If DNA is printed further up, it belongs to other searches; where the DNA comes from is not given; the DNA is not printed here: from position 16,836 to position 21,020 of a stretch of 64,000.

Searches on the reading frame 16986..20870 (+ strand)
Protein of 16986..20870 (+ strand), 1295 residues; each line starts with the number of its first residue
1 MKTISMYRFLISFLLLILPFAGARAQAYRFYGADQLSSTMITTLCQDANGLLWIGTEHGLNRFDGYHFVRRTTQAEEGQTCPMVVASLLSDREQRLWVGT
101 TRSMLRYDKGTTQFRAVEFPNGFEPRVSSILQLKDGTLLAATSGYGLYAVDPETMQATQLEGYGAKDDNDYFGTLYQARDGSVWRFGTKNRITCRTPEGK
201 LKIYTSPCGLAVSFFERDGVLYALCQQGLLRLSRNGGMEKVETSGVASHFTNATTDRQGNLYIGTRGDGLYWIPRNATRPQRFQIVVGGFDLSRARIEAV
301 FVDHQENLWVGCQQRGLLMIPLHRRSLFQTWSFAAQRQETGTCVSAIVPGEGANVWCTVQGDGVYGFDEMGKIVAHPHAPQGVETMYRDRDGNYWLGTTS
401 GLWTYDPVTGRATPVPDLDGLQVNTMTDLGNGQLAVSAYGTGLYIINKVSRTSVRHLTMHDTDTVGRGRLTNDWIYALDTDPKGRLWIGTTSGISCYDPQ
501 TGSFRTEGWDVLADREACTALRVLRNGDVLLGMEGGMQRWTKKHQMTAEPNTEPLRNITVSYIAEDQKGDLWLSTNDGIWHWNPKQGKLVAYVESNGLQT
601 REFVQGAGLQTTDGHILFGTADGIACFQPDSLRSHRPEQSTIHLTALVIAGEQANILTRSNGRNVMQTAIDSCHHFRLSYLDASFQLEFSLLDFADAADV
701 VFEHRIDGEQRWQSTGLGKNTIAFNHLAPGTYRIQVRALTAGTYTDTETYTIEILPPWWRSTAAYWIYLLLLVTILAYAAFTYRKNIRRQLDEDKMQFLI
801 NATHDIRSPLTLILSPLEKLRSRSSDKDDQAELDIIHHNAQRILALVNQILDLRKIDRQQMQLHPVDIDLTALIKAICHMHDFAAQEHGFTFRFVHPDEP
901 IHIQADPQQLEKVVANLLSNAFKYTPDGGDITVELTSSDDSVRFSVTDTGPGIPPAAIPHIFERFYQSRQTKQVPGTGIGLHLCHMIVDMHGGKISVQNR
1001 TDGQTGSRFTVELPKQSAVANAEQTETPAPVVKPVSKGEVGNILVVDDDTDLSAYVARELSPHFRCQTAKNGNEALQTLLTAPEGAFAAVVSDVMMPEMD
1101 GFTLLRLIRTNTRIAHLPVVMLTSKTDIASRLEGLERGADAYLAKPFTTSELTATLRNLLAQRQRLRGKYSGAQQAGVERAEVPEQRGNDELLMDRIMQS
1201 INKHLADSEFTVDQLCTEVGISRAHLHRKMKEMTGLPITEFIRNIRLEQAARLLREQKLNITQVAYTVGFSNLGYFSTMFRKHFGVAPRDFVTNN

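Call 9: search_protein_families(library=pfam, proteins=[window:16986-20870:+], max_evalue=0.001)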
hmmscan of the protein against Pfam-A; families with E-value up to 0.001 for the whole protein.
window:16986-20870:+ (1295 aa): 10 families
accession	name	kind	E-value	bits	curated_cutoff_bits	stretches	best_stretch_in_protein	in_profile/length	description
PF02518.31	HATPase_c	-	5.4e-32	111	26.4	1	906-1016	2-110/111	Histidine kinase-, DNA gyrase B-, and HSP90-like ATPase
PF07494.17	Reg_prop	-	1.2e-30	102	20.4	1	36-57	2-23/24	Two component regulator propeller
PF12833.13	HTH_18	-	3.5e-23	82.1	33.6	1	1215-1291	1-77/80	Helix-turn-helix domain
PF00072.30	Response_reg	-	2.3e-21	76.5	30.2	1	1043-1156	1-110/111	Response regulator receiver domain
PF00165.29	HTH_AraC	-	1.9e-13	50.6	26.6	1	1257-1292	7-41/42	Bacterial regulatory helix-turn-helix proteins, AraC family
PF00512.31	HisKA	-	3e-11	43.6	26.9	1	795-858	2-65/66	His Kinase A (phospho-acceptor) domain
PF08450.18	SGL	-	1.4e-07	31.8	26.3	0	401-492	23-105/246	SMP-30/Gluconolactonase/LRE-like region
PF16819.11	DUF5074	-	1.1e-06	28.4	27.2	0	134-198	152-203/353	Domain of unknown function (DUF5074)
PF23748.1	Beta-prop_LRRK2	-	2.3e-06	27.3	26.9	0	293-330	272-309/359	LRRK2 beta propeller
PF13581.12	HATPase_c_2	-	4.7e-06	27.1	27.4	1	910-991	32-112/127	Histidine kinase-like ATPase domain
